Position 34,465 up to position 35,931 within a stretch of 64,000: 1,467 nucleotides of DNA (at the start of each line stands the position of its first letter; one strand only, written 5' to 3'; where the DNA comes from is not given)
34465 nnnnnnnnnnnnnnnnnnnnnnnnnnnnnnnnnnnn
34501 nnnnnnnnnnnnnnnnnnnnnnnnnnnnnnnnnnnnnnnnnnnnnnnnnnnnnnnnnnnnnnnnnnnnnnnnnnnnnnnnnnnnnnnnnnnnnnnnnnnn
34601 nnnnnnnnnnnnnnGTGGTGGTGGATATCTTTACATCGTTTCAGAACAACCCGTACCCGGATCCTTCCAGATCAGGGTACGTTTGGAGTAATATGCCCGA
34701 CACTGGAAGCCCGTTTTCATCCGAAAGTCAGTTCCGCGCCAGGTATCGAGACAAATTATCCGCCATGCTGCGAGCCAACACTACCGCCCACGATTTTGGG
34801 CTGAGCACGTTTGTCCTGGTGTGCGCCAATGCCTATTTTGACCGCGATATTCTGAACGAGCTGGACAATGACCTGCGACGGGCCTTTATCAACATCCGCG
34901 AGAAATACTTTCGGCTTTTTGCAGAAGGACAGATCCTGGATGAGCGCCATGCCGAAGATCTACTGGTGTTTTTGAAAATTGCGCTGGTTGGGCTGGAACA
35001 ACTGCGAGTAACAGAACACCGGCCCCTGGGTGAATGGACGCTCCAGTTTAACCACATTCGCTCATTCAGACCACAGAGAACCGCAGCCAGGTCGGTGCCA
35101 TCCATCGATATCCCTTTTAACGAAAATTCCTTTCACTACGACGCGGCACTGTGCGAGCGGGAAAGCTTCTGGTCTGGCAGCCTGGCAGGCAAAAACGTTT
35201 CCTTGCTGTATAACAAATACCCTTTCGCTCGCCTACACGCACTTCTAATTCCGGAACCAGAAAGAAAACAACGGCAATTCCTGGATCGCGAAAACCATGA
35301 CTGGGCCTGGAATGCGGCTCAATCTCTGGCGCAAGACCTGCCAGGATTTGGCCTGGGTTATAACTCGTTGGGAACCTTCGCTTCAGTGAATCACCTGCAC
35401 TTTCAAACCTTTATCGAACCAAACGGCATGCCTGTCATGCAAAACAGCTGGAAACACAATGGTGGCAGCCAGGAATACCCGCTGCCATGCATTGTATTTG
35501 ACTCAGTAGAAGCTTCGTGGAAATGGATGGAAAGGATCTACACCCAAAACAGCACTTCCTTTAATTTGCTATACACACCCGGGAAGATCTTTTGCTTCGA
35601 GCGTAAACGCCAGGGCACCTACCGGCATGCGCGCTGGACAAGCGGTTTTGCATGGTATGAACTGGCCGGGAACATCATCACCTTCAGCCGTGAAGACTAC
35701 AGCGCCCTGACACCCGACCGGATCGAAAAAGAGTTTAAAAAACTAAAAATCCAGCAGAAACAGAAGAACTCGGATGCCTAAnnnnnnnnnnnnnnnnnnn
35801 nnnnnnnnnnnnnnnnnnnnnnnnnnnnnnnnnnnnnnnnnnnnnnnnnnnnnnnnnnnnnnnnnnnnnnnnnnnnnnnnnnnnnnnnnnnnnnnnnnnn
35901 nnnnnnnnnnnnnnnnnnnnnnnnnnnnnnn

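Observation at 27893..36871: Plant-type GDP-L-galactose module (GME + VTC2-like HxHxQ phosphorylase) wired to fucokinase-like kinases and cytidylyltransferase-fold domains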

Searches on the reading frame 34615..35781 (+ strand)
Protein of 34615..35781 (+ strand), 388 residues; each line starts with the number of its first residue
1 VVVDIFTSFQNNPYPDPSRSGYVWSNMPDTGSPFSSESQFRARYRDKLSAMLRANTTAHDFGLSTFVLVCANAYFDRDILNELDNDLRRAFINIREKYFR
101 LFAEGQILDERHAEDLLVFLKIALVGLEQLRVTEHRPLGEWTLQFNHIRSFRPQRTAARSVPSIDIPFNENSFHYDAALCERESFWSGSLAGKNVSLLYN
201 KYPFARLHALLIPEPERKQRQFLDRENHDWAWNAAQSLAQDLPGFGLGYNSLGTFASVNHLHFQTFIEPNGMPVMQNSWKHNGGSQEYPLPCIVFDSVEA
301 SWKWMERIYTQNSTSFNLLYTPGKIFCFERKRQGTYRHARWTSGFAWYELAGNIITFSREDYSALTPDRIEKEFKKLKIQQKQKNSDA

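Call 3: search_protein_families(library=pfam, proteins=[window:34615-35781:+], max_evalue=0.01)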
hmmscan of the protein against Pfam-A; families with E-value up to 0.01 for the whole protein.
window:34615-35781:+ (388 aa): 0 families

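Call 4: search_protein_families(library=ncbifam, proteins=[window:34615-35781:+], max_evalue=0.01)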
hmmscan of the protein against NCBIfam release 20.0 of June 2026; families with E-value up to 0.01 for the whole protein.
window:34615-35781:+ (388 aa): 0 families

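Call 6: search_solved_structures(query=window:34615-35781:+, max_evalue=10, show_alignments=2)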
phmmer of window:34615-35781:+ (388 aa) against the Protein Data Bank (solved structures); distinct sequences matched with E-value up to 10: 1.
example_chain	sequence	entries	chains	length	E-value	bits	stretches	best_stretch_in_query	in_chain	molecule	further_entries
4m8b_R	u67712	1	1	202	0.4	13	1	319-358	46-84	YHR177W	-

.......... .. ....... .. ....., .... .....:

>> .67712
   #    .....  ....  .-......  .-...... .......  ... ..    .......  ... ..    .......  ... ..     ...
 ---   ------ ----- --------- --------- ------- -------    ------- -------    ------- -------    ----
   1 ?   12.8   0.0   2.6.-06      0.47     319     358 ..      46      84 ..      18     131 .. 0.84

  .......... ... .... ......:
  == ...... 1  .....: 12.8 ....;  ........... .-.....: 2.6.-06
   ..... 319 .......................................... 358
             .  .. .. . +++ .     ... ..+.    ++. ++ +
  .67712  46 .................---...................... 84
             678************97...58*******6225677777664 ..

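Call 7: search_protein_families(library=pfam, proteins=[window:34615-35781:+], max_evalue=10)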
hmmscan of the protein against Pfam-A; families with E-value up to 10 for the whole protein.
window:34615-35781:+ (388 aa): 1 family
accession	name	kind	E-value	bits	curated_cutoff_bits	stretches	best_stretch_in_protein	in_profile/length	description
PF01230.28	HIT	-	0.1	13.7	21.5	1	193-263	13-90/98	HIT domain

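Call 8: find_homologous_proteins(query=window:34615-35781:+, max_evalue=0.001)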
Query window:34615-35781:+ (388 aa): 656 proteins with E <= 0.001 among 2353 candidates; the best 120 are listed.
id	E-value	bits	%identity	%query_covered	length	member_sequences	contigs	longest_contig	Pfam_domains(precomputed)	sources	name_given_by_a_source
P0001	1.7e-247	839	99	93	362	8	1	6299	PF26217.1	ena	-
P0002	8.1e-222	755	88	93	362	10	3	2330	PF26217.1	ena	-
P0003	2.7e-215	733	86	93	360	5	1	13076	PF26217.1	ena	-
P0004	1.1e-210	718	85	92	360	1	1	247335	PF26217.1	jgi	jgi:diadenosine tetraphosphate (Ap4A) HIT family hydrolase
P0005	8.3e-210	715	84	92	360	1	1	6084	PF26217.1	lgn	-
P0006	6.0e-209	712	83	92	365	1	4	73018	PF26217.1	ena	-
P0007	1.8e-208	711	83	93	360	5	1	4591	PF26217.1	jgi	-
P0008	2.5e-208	710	83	93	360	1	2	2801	PF26217.1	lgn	-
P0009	6.3e-207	705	83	92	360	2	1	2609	PF26217.1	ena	-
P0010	3.6e-204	696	81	93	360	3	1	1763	PF26217.1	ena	-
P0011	3.7e-202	690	81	93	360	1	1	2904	PF26217.1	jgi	jgi:diadenosine tetraphosphate (Ap4A) HIT family hydrolase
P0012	1.6e-201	688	80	93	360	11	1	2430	PF26217.1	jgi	jgi:hypothetical protein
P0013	2.7e-198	677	79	92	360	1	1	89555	PF26217.1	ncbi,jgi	ncbi:MAG TPA: hypothetical protein VGK00_12430 [Anaerolineales bacterium]|jgi:hypothetical protein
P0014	1.7e-189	648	84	85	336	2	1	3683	PF26217.1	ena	-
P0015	2.4e-182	625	75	91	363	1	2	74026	PF26217.1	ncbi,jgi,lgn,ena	-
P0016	1.1e-181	622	74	91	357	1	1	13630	PF26217.1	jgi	jgi:hypothetical protein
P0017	4.8e-181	620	75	89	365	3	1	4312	PF26217.1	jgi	jgi:diadenosine tetraphosphate (Ap4A) HIT family hydrolase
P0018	4.3e-178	611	74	89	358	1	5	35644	PF26217.1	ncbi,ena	-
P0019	2.0e-176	605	74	90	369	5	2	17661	PF26217.1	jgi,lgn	jgi:hypothetical protein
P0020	3.0e-176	604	74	91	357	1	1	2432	PF26217.1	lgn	-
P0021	3.8e-176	604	72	90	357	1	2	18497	PF26217.1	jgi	-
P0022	1.7e-175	602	74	89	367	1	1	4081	PF26217.1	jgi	jgi:hypothetical protein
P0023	1.4e-171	589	72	89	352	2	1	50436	PF26217.1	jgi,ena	-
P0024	2.7e-170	585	70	91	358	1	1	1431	PF26217.1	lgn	-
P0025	2.5e-159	549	64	89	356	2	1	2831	PF26217.1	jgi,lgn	-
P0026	1.1e-156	540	64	89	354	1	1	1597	PF26217.1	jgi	jgi:hypothetical protein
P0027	1.3e-154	533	64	89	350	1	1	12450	PF26217.1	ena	-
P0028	1.8e-153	530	62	90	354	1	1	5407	PF26217.1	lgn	-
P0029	6.0e-153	528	62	89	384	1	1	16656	PF26217.1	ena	-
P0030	6.7e-152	524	62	91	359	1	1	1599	PF26217.1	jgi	jgi:diadenosine tetraphosphate (Ap4A) HIT family hydrolase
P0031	1.9e-151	523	63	89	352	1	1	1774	PF26217.1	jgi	jgi:hypothetical protein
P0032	2.9e-151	522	61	89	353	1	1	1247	PF26217.1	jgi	-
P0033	1.9e-149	516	63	89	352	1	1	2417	PF26217.1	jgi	jgi:hypothetical protein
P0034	5.0e-149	515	61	90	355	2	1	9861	PF26217.1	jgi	jgi:hypothetical protein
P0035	2.0e-148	513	62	89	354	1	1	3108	PF26217.1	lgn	-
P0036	7.0e-148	511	62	89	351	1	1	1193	PF26217.1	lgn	-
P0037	4.0e-147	509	75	73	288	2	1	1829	PF26217.1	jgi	jgi:diadenosine tetraphosphate (Ap4A) HIT family hydrolase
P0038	1.8e-146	506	61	89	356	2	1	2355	PF26217.1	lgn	-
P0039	4.8e-146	505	63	89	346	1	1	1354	PF26217.1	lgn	-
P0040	8.3e-146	504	59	91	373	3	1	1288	PF26217.1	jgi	jgi:hypothetical protein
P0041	1.4e-145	504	60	93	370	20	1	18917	PF26217.1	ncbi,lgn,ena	-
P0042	5.1e-145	502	60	89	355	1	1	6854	PF26217.1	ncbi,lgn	-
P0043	2.2e-144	500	61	89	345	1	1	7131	PF26217.1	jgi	jgi:hypothetical protein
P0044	2.6e-144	499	61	89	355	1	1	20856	PF26217.1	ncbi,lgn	ncbi:MAG: hypothetical protein ACOYYS_09860 [Chloroflexota bacterium]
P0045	1.2e-143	497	60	89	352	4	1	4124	PF26217.1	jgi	jgi:hypothetical protein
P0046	1.5e-143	497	59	91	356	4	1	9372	PF26217.1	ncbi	-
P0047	1.6e-143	497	60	89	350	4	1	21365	PF26217.1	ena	-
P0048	1.6e-143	497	61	90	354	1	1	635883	PF26217.1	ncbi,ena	-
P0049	4.3e-142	492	60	89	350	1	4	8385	PF26217.1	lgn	-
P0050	4.1e-141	489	59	90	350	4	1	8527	PF26217.1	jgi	jgi:hypothetical protein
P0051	9.3e-141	488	57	94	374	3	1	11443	PF26217.1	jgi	jgi:hypothetical protein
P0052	6.0e-140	485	59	90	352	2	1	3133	PF26217.1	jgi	-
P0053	7.2e-140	485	57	94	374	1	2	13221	PF26217.1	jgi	jgi:hypothetical protein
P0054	1.4e-139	484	58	90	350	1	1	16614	PF26217.1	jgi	jgi:hypothetical protein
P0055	2.2e-139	483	58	90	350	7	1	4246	PF26217.1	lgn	-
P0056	3.2e-139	483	59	90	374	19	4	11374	PF26217.1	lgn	-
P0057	4.6e-139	482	58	90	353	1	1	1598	PF26217.1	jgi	jgi:hypothetical protein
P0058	4.9e-139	482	58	90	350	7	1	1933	PF26217.1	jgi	jgi:hypothetical protein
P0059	2.1e-138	480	59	89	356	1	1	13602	PF26217.1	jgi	-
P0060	5.7e-138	478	60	89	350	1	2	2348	PF26217.1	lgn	-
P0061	1.1e-137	477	58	89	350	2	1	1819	PF26217.1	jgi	-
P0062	2.3e-137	476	57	91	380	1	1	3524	PF26217.1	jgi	jgi:hypothetical protein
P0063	4.3e-135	469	57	89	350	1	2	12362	PF26217.1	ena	-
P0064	4.7e-135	469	57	89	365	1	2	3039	PF26217.1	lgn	-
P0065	1.3e-134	467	58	90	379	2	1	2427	PF26217.1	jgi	jgi:hypothetical protein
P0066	6.0e-134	465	56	89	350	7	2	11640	PF26217.1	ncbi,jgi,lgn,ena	-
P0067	1.3e-112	395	51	89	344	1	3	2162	PF26217.1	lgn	-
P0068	2.2e-105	371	48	89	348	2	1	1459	PF26217.1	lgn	-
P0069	1.5e-104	368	49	90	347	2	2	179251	PF26217.1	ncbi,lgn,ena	-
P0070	3.9e-104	367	67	62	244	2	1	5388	PF26217.1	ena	-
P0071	1.3e-103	365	48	81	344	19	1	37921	PF26217.1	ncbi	-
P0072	1.8e-103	365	48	89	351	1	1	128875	PF26217.1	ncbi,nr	ncbi:MAG: hypothetical protein PHG47_07895 [Sulfuricella sp.]|nr:hypothetical protein [Sulfuricella 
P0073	3.3e-103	364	48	89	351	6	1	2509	PF26217.1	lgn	-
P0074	1.5e-102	362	47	89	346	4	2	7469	PF26217.1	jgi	jgi:diadenosine tetraphosphate (Ap4A) HIT family hydrolase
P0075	1.6e-102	362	49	80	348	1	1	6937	PF26217.1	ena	-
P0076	1.9e-102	362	48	89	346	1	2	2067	PF26216.1,PF26217.1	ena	-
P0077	4.9e-102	360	48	81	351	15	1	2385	PF26217.1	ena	-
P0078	6.4e-102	360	46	91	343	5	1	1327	PF26217.1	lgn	-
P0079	3.0e-101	358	47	90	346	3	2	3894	PF26217.1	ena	-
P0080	5.5e-101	357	47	89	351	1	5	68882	PF26217.1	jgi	jgi:diadenosine tetraphosphate (Ap4A) HIT family hydrolase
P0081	6.5e-101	356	47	81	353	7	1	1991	PF26216.1,PF26217.1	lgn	-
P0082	7.3e-101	356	46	90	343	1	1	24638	PF26217.1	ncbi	-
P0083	7.7e-101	356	47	81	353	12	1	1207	PF26217.1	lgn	-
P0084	8.2e-101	356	47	89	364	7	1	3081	PF26217.1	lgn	-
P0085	1.0e-100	356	45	90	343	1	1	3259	PF26217.1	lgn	-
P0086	1.5e-100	355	46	90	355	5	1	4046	PF26217.1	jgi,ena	-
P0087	4.2e-100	354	47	89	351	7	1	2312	PF26217.1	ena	-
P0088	4.5e-100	354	45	91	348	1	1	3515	PF26217.1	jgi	jgi:hypothetical protein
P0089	1.4e-99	352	47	90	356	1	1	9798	PF26217.1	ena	-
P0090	2.3e-99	351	45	89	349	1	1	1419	PF26217.1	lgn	-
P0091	2.9e-99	351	46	89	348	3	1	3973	PF26217.1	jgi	jgi:diadenosine tetraphosphate (Ap4A) HIT family hydrolase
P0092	3.1e-99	351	47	90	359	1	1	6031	PF26217.1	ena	-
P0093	5.1e-99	350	46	90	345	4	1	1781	PF26217.1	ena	-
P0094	5.6e-99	350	47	81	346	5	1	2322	PF26216.1,PF26217.1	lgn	-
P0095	7.5e-99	350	46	90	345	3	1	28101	PF26217.1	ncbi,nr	ncbi:MAG: hypothetical protein KKD65_00945 [Gammaproteobacteria bacterium]|nr:hypothetical protein [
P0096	1.2e-98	349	48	80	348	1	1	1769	PF26217.1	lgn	-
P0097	4.3e-98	347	45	90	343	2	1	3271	PF26217.1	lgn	-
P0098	1.0e-97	346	45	90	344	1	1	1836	PF26216.1,PF26217.1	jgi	-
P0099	1.8e-97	345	43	92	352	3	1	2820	PF26217.1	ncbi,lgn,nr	ncbi:MAG: hypothetical protein K8F27_02780 [Sulfuricellaceae bacterium]|nr:hypothetical protein [Sul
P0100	3.1e-97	344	44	89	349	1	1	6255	PF26217.1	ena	-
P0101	4.9e-97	344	45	89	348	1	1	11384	PF26217.1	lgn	-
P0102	5.5e-97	344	46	89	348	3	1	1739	PF26217.1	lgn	-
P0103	5.8e-97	343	44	89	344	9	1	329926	PF26217.1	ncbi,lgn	-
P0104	7.0e-97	343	44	89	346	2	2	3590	PF26217.1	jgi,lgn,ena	-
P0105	7.7e-97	343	44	89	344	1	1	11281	PF26217.1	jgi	jgi:hypothetical protein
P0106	7.9e-97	343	46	91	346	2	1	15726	PF26217.1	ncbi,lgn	-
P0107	2.8e-96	341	44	90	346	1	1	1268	PF26216.1,PF26217.1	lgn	-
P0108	3.8e-96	341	45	89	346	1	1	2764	PF26217.1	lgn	-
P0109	3.9e-96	341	44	91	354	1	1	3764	PF26217.1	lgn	-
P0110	6.2e-96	340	45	89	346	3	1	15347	PF26217.1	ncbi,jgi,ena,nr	ncbi:MAG: hypothetical protein OEV23_00155 [Gallionella sp.]|nr:hypothetical protein [Gallionella sp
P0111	1.2e-95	339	45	89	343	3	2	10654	PF26217.1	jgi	-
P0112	1.5e-95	339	45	90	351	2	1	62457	PF26217.1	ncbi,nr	ncbi:MAG: hypothetical protein KGZ83_16420 [Sulfuricella sp.]|nr:hypothetical protein [Sulfuricella 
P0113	1.6e-95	339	44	90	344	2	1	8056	PF26217.1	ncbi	-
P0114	1.8e-95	339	44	90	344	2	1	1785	PF26217.1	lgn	-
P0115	1.9e-95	338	44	90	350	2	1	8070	PF26217.1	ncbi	-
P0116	2.3e-95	338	44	89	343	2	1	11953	PF26216.1,PF26217.1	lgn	-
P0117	2.8e-95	338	44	90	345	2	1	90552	PF26217.1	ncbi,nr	ncbi:MAG: hypothetical protein KKH74_05190 [Gammaproteobacteria bacterium]|nr:hypothetical protein [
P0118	3.0e-95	338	45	90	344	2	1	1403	PF26216.1,PF26217.1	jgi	jgi:hypothetical protein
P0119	3.0e-95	338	45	89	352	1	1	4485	PF26217.1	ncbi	-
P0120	5.7e-95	337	44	89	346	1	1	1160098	PF26217.1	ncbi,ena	-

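Call 9: search_protein_families(library=pfam, proteins=[window:34693-35781:+, P0076, P0120, P0013], max_evalue=1)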
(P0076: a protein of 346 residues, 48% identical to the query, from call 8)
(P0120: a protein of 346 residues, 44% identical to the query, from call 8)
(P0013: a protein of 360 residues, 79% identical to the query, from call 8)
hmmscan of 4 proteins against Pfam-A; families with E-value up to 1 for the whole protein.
window:34693-35781:+ (362 aa): 1 family
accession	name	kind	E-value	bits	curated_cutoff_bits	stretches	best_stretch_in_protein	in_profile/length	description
PF01230.28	HIT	-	0.086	13.9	21.5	1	167-237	13-90/98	HIT domain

P0076 (346 aa): 4 families
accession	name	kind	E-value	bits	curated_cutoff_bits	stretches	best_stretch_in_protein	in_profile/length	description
PF17939.6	TetR_C_30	-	0.033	14.9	26.3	1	169-210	21-62/115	Tetracyclin repressor-like, C-terminal domain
PF19327.4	Ap4A_phos_N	-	0.058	13.3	23.1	1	143-231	74-158/177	Ap4A phosphorylase N-terminal domain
PF09830.14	ATP_transf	-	0.06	14.2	23.5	1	168-332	4-83/95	ATP adenylyltransferase C-terminal domain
PF01230.28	HIT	-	0.16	13.1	21.5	1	162-231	17-93/98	HIT domain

P0120 (346 aa): 2 families
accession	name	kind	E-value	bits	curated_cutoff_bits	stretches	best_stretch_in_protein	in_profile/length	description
PF19327.4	Ap4A_phos_N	-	0.029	14.3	23.1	1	154-234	83-158/177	Ap4A phosphorylase N-terminal domain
PF24422.1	DUF7552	-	0.54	11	27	0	251-274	26-49/76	Domain of unknown function (DUF7552)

P0013 (360 aa): 1 family
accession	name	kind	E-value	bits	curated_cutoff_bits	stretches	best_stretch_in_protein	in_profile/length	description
PF01230.28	HIT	-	0.052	14.6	21.5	0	166-235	14-90/98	HIT domain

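Call 10: find_encoding_contigs(protein=P0004, flank=10000, max_places=3)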
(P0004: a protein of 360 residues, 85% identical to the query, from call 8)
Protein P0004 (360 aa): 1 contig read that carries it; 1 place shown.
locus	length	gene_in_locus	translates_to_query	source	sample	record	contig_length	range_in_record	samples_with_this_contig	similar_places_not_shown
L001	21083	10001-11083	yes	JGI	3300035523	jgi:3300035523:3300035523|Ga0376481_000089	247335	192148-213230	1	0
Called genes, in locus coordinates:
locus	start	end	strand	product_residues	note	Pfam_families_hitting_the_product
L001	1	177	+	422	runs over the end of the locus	PF00989:PAS (weak), PF08448:PAS_4 (weak), PF13188:PAS_8 (weak), PF00512:HisKA, PF02518:HATPase_c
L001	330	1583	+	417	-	PF04055:Radical_SAM, PF13186:SPASM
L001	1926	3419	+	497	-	PF00005:ABC_tran, PF09818:ABC_ATPase (faint), PF13304:AAA_21 (faint), PF00005:ABC_tran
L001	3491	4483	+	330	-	PF02653:BPD_transp_2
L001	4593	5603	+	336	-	PF00532:Peripla_BP_1, PF13407:Peripla_BP_4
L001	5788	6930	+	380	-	PF01467:CTP_transf_like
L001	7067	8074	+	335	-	PF00356:LacI, PF00532:Peripla_BP_1, PF13407:Peripla_BP_4, PF13377:Peripla_BP_3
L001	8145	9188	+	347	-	PF01073:3Beta_HSD, PF01370:Epimerase, PF05368:NmrA, PF13460:NAD_binding_10 (weak), PF16363:GDP_Man_Dehyd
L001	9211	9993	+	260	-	-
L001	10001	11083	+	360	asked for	PF26217:GDPGP1_N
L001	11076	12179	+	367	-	PF01467:CTP_transf_like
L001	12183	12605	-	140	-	PF00903:Glyoxalase, PF13669:Glyoxalase_4, PF22677:Ble-like_N (weak)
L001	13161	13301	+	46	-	-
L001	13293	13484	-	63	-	-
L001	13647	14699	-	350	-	PF00266:Aminotran_5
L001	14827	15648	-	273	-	PF24827:AstE_AspA_cat (weak)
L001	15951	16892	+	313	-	PF00701:DHDPS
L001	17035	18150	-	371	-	PF01408:GFO_IDH_MocA, PF02894:GFO_IDH_MocA_C, PF22725:GFO_IDH_MocA_C3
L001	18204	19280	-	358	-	PF02826:2-Hacid_dh_C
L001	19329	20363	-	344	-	PF02826:2-Hacid_dh_C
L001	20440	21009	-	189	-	PF14512:TM1586_NiRdase (faint), PF00881:Nitroreductase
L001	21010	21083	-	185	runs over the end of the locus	PF00881:Nitroreductase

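Call 12: find_encoding_contigs(protein=P0120, flank=10000, max_places=2)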
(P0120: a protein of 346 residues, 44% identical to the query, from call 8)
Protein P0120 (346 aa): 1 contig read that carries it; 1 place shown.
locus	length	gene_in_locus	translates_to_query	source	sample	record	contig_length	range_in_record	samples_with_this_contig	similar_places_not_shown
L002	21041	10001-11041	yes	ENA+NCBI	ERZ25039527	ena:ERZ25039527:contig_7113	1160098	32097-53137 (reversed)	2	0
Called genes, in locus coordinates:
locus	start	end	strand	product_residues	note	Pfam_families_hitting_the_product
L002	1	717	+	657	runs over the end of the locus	PF08376:NIT, PF00672:HAMP (weak), PF00015:MCPsignal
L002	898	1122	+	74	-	PF13740:ACT_6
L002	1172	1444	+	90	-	-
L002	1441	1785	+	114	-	PF18505:DUF5619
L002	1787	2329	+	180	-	PF00300:His_Phos_1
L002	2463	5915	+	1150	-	PF26300:PEPCK_PPi_lobe_2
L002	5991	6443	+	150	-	PF01047:MarR, PF12802:MarR_2, PF13463:HTH_27 (weak)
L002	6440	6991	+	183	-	PF01292:Ni_hydr_CYTB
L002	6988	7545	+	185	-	PF04264:YceI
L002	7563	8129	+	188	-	PF04264:YceI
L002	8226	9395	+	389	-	PF01546:Peptidase_M20, PF07687:M20_dimer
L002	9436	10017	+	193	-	-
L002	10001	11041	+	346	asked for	PF26217:GDPGP1_N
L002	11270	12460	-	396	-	-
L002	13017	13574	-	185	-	PF20621:DUF6806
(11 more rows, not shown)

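Call 13: find_encoding_contigs(protein=P0048, flank=10000, max_places=2)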
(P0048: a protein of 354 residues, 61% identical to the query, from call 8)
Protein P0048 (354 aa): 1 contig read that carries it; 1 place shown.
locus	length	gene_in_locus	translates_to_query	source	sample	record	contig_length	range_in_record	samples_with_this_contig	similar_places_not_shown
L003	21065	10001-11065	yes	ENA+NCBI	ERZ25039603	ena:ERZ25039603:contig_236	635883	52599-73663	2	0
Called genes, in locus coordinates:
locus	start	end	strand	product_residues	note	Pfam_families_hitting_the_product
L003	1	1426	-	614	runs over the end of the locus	PF13091:PLDc_2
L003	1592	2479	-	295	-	-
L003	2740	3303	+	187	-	PF01209:Ubie_methyltran (weak), PF05175:MTS (weak), PF08241:Methyltransf_11, PF08242:Methyltransf_12, PF13649:Methyltransf_25, PF13847:Methyltransf_31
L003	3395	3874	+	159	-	-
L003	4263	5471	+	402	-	PF07995:GSDH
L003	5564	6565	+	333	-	PF00356:LacI, PF00532:Peripla_BP_1, PF13407:Peripla_BP_4, PF13377:Peripla_BP_3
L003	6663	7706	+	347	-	PF01073:3Beta_HSD (weak), PF01370:Epimerase, PF05368:NmrA, PF16363:GDP_Man_Dehyd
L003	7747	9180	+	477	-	PF01120:Alpha_L_fucos, PF16757:Fucosidase_C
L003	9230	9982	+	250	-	-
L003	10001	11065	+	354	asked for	PF26217:GDPGP1_N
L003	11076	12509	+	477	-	PF00884:Sulfatase, PF01663:Phosphodiest (faint), PF16347:SGSH_C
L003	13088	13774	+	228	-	PF13231:PMT_2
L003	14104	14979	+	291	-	-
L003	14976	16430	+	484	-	PF02614:UxaC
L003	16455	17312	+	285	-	PF00106:adh_short, PF13561:adh_short_C2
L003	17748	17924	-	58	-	PF01041:DegT_DnrJ_EryC1 (weak)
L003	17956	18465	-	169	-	PF04909:Amidohydro_2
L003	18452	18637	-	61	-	-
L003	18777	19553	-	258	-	-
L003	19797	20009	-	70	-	-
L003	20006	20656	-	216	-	-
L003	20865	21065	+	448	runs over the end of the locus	PF09861:Lar_N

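Call 14: find_encoding_contigs(protein=P0072, flank=10000, max_places=2)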
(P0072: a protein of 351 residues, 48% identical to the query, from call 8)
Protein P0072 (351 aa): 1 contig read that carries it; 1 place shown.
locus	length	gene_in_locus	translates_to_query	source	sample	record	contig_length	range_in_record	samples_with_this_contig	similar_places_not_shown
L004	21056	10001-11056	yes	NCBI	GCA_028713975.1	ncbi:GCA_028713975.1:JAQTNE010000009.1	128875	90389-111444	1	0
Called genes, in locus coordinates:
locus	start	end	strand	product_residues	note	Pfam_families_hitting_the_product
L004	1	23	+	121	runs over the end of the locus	PF19661:DUF6164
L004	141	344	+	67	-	-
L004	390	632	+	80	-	-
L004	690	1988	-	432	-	PF03460:NIR_SIR_ferr, PF01077:NIR_SIR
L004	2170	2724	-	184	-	PF20621:DUF6806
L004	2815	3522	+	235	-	PF01980:TrmO_N, PF18389:TrmO_C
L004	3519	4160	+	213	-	PF00753:Lactamase_B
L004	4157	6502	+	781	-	PF04879:Molybdop_Fe4S4 (weak), PF00384:Molybdopterin, PF01568:Molydop_binding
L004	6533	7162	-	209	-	-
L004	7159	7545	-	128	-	-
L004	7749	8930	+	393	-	PF17785:PUA_3, PF10672:Methyltrans_SAM, PF02475:TRM5-TYW2_MTfase, PF03602:Cons_hypoth95, PF05175:MTS (weak), PF09445:Methyltransf_15 (faint), PF13649:Methyltransf_25 (weak), PF13847:Methyltransf_31 (weak)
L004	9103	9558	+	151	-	PF00545:Ribonuclease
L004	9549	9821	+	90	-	PF01337:Barstar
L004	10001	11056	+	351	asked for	PF26217:GDPGP1_N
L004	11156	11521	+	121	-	-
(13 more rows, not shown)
